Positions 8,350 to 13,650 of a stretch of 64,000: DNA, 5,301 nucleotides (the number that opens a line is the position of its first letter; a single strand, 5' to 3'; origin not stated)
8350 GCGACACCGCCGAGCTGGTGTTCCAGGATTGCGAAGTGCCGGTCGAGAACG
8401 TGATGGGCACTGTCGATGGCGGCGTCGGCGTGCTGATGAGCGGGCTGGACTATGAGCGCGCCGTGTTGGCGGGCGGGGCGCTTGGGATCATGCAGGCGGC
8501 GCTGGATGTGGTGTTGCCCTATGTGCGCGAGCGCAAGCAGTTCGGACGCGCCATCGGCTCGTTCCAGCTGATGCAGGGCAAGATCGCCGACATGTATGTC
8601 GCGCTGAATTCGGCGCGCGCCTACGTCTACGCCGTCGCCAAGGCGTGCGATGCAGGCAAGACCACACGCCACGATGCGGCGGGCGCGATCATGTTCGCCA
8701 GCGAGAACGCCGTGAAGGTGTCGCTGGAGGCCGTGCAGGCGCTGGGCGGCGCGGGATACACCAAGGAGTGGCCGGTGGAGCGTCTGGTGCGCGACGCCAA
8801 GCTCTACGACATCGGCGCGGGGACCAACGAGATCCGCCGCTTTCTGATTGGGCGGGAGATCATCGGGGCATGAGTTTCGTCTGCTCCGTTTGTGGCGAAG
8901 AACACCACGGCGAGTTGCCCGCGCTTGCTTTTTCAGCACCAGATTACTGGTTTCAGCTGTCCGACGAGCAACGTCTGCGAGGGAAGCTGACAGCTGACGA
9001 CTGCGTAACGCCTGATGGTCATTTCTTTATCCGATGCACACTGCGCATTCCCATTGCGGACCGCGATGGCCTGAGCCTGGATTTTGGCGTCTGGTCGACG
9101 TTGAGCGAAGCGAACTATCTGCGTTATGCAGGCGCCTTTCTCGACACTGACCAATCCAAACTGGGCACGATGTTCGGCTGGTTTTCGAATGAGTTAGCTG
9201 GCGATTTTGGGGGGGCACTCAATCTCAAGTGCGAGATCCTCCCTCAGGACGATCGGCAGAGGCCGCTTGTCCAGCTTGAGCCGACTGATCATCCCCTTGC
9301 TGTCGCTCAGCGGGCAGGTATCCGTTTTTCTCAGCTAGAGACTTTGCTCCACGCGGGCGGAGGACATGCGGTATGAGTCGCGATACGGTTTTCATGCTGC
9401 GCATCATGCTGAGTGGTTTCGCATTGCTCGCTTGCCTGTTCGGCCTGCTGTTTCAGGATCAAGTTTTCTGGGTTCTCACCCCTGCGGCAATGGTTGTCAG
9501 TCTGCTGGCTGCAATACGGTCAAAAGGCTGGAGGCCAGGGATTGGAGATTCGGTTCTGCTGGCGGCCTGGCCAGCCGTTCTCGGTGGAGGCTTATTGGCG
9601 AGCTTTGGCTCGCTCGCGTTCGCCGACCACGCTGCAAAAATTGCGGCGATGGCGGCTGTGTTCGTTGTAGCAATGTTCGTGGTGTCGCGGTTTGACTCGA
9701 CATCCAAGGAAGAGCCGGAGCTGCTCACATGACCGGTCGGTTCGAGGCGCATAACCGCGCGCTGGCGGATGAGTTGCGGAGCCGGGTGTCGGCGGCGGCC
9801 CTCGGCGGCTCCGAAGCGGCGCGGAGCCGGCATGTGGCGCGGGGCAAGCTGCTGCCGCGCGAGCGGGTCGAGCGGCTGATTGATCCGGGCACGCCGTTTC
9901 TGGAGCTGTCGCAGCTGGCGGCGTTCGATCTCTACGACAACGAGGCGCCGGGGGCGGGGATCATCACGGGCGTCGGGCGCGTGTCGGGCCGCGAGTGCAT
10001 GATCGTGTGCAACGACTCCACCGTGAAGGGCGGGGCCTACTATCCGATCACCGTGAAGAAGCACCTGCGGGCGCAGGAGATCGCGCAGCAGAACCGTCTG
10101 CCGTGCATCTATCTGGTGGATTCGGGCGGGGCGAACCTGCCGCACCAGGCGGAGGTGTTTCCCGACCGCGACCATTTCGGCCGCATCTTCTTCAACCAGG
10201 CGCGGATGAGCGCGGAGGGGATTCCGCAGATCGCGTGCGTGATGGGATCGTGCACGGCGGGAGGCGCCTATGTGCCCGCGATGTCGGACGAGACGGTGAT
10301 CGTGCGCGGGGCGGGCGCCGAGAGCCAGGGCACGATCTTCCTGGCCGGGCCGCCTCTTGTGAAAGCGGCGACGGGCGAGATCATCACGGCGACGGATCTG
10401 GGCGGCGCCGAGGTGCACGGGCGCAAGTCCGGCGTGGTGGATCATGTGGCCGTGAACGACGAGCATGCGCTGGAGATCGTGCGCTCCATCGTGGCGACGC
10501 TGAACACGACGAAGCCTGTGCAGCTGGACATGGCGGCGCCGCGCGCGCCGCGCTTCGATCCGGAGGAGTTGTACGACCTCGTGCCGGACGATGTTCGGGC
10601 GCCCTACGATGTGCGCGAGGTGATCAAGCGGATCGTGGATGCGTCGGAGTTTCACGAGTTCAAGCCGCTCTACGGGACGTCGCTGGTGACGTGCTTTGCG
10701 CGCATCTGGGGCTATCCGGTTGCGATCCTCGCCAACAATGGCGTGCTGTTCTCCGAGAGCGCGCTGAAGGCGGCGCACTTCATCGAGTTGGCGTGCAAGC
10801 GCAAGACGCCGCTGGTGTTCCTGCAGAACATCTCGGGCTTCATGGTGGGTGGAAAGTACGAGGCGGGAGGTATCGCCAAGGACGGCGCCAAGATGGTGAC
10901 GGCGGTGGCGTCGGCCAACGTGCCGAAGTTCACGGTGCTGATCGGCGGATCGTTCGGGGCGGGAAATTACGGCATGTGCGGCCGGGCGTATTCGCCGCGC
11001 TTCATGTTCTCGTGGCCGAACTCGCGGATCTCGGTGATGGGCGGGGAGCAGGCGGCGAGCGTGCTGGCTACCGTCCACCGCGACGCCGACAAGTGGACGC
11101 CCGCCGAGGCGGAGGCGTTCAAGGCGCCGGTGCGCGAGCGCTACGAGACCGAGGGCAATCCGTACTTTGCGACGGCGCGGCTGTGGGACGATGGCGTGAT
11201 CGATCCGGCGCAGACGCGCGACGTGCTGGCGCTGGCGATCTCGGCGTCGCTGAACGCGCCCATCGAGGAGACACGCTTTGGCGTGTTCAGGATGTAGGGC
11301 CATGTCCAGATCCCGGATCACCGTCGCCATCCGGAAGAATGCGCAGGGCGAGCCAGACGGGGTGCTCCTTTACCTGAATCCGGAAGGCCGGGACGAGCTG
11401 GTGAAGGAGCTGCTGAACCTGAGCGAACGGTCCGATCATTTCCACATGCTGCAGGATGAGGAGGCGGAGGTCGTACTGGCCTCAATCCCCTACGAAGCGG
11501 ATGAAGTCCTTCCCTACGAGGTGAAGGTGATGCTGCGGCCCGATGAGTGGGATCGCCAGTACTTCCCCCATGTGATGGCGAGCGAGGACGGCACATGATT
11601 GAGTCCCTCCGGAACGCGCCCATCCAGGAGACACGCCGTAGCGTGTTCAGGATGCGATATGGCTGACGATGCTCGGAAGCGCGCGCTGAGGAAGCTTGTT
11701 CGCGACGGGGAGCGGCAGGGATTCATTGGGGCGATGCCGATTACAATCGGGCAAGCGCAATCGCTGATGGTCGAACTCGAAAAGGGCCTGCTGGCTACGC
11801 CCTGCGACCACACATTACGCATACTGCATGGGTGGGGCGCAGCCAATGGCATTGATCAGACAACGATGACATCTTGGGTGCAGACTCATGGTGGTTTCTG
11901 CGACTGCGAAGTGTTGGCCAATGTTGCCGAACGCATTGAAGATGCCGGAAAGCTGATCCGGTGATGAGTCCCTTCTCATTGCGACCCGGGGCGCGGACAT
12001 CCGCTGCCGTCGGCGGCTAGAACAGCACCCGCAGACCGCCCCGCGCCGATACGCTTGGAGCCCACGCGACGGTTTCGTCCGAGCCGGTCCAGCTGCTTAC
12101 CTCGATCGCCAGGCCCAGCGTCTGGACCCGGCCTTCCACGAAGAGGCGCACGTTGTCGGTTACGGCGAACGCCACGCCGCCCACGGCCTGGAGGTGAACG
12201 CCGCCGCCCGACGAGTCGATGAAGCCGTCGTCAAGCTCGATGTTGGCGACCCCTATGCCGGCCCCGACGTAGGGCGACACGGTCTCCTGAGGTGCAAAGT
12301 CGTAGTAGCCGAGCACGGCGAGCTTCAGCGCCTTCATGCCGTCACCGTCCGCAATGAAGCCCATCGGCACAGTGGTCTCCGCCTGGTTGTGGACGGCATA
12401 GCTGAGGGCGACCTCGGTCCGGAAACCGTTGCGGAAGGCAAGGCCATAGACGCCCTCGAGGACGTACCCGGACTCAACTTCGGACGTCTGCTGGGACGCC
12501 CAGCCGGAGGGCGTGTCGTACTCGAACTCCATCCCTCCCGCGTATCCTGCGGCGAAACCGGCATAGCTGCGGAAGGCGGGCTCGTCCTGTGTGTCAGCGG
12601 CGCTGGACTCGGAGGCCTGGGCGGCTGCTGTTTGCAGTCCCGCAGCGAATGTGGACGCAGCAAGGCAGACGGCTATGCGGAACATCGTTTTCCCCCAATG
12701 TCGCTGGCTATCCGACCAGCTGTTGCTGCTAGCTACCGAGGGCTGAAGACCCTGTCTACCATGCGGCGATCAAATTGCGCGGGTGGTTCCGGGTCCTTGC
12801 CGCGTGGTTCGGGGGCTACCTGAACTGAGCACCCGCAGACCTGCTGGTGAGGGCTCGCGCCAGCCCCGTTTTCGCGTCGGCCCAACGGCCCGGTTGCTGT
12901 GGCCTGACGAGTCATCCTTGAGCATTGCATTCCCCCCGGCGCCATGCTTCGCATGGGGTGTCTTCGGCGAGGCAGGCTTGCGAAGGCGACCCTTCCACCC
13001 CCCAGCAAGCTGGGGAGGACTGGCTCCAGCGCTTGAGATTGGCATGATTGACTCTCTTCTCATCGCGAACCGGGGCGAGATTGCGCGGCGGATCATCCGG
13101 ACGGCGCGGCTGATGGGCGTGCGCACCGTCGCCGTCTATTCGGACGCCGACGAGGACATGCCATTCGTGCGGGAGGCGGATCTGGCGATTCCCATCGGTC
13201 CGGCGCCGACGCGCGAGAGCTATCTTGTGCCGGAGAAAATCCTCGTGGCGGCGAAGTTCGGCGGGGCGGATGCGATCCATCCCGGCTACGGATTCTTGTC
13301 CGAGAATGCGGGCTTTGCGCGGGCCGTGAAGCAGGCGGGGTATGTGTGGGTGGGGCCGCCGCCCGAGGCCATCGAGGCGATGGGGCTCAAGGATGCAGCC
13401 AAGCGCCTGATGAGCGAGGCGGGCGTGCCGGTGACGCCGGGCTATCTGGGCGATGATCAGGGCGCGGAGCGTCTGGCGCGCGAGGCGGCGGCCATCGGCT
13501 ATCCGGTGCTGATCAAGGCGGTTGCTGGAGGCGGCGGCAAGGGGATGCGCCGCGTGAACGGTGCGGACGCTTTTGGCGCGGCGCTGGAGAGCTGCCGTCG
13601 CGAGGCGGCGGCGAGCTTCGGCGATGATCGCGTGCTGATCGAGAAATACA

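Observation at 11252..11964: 43-bp duplication of the mccB 3' end flanking an inserted ORF, a footprint of the insertion mechanism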

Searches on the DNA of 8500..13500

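Call 33: search_rna_families(source=window, start=8500, end=13500, threshold=evalue, max_evalue=1)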
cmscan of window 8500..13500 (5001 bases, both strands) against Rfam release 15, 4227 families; matches with E-value up to 1: 0.
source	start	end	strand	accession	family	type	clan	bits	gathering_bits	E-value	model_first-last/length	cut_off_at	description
